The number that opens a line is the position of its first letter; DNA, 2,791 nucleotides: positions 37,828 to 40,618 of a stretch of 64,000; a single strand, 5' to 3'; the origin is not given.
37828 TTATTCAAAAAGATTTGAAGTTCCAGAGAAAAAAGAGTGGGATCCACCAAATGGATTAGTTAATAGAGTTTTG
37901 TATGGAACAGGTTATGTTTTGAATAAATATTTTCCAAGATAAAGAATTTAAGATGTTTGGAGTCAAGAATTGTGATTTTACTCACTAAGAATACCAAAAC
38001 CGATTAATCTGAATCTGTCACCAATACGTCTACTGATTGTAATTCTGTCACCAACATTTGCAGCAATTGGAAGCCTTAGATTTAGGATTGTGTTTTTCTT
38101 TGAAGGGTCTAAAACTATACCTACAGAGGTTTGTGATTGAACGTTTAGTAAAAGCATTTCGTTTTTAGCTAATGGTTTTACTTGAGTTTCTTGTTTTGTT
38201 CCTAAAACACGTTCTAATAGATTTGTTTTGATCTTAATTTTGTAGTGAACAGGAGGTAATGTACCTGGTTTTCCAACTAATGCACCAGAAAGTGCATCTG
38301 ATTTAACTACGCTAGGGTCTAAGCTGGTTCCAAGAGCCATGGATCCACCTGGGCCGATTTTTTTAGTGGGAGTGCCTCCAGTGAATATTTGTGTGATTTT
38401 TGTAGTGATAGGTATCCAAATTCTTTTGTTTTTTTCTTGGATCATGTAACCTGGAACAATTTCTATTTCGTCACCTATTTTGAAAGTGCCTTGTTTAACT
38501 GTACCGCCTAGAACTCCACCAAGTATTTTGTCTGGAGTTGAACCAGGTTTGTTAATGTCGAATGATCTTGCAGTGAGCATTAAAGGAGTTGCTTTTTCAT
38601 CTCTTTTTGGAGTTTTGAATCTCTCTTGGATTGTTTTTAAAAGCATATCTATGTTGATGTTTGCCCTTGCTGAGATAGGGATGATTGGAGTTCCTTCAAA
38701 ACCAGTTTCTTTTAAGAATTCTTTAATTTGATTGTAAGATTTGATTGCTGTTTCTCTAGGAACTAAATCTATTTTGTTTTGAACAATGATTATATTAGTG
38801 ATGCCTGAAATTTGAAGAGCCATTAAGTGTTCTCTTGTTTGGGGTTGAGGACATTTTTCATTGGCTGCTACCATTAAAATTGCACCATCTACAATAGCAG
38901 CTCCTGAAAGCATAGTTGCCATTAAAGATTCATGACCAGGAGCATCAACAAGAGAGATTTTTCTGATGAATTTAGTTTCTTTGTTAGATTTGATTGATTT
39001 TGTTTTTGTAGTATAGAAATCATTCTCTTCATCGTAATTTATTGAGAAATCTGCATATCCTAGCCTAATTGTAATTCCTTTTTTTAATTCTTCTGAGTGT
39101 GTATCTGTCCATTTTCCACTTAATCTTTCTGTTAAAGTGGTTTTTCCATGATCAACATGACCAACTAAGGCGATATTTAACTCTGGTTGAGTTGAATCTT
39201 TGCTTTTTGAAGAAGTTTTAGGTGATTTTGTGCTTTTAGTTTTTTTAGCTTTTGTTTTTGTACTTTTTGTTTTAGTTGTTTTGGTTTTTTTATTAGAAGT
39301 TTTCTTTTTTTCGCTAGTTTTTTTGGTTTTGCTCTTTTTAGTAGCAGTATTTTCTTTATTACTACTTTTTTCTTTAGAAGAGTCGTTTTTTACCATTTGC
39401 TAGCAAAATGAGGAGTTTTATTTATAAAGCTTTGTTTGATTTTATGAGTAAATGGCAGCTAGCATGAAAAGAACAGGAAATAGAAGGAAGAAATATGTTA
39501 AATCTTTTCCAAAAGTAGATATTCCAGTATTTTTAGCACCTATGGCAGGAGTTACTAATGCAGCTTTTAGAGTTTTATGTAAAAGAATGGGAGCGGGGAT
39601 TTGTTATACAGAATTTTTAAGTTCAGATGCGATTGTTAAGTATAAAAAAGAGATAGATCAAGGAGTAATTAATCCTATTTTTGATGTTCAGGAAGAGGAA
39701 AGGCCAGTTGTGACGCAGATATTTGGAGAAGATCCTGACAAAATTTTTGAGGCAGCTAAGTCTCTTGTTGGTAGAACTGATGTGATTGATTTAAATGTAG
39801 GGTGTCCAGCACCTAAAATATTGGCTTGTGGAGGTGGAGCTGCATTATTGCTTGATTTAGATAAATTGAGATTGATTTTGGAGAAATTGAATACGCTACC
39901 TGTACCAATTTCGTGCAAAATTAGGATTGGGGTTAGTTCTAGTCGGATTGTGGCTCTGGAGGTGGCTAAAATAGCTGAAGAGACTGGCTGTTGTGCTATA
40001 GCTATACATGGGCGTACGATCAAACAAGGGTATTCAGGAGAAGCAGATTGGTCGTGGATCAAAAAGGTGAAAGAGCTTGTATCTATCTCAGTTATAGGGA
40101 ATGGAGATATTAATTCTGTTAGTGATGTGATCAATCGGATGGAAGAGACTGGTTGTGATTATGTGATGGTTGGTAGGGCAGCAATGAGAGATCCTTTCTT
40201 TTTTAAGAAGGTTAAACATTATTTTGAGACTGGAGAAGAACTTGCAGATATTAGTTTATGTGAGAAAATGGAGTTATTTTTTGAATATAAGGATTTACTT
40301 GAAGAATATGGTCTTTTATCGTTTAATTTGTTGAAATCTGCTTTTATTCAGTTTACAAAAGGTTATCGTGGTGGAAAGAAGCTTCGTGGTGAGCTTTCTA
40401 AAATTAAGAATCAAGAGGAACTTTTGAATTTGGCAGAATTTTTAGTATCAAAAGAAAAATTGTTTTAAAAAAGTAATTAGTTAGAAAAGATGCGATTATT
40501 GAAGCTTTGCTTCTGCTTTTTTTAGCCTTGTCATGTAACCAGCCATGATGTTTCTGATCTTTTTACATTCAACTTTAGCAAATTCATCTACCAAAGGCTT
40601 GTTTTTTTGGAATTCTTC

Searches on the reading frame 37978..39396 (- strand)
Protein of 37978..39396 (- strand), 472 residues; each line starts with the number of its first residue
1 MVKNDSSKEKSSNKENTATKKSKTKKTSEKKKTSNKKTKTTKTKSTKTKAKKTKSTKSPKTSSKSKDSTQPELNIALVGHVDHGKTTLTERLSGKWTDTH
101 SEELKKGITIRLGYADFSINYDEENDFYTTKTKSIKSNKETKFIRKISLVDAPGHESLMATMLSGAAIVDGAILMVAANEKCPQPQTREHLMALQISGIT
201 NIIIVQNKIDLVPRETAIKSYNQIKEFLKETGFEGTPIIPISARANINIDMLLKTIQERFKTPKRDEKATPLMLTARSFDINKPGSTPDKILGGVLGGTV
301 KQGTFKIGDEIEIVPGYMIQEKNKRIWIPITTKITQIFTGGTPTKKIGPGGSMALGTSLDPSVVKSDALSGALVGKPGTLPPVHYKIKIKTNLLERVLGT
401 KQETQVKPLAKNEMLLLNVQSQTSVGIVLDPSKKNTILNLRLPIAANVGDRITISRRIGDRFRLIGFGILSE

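Call 47: search_protein_families(library=pfam, proteins=[window:37978-39396:-], max_evalue=0.001)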
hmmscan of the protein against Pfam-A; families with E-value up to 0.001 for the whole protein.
window:37978-39396:- (472 aa): 5 families
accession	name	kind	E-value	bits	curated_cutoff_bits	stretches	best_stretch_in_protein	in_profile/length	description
PF00009.33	GTP_EFTU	-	1.3e-34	119.9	26.5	1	73-260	4-186/188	Elongation factor Tu GTP binding domain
PF09173.17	eIF2_C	-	4.2e-25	88.2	22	1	386-469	2-85/86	Initiation factor eIF2 gamma, C terminal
PF03144.31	GTP_EFTU_D2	-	1.4e-05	25.8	30.3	1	293-355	1-56/73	Elongation factor Tu domain 2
PF03193.22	RsgA_GTPase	-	6.2e-05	23.3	30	1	166-259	20-107/174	RsgA GTPase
PF01926.29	MMR_HSR1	-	0.00023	21.7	21.9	1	74-207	1-112/113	50S ribosome-binding GTPase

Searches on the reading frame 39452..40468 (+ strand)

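Call 47: search_protein_families(library=pfam, proteins=[window:39452-40468:+], max_evalue=0.001)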
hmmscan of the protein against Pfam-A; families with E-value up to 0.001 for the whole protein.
window:39452-40468:+ (338 aa): 4 families
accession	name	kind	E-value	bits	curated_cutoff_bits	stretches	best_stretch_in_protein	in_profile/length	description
PF01207.24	Dus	-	1.2e-71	241.8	20.4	1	28-329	2-303/311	Dihydrouridine synthase (Dus)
PF01180.27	DHO_dh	-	3.6e-05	23.5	27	0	194-256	217-285/291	Dihydroorotate dehydrogenase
PF00977.27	His_biosynth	-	0.00049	20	23.6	1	160-244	140-222/228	Histidine biosynthesis protein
PF00724.26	Oxidored_FMN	-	0.00064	19.5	27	1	202-257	283-338/342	NADH:flavin oxidoreductase / NADH oxidase family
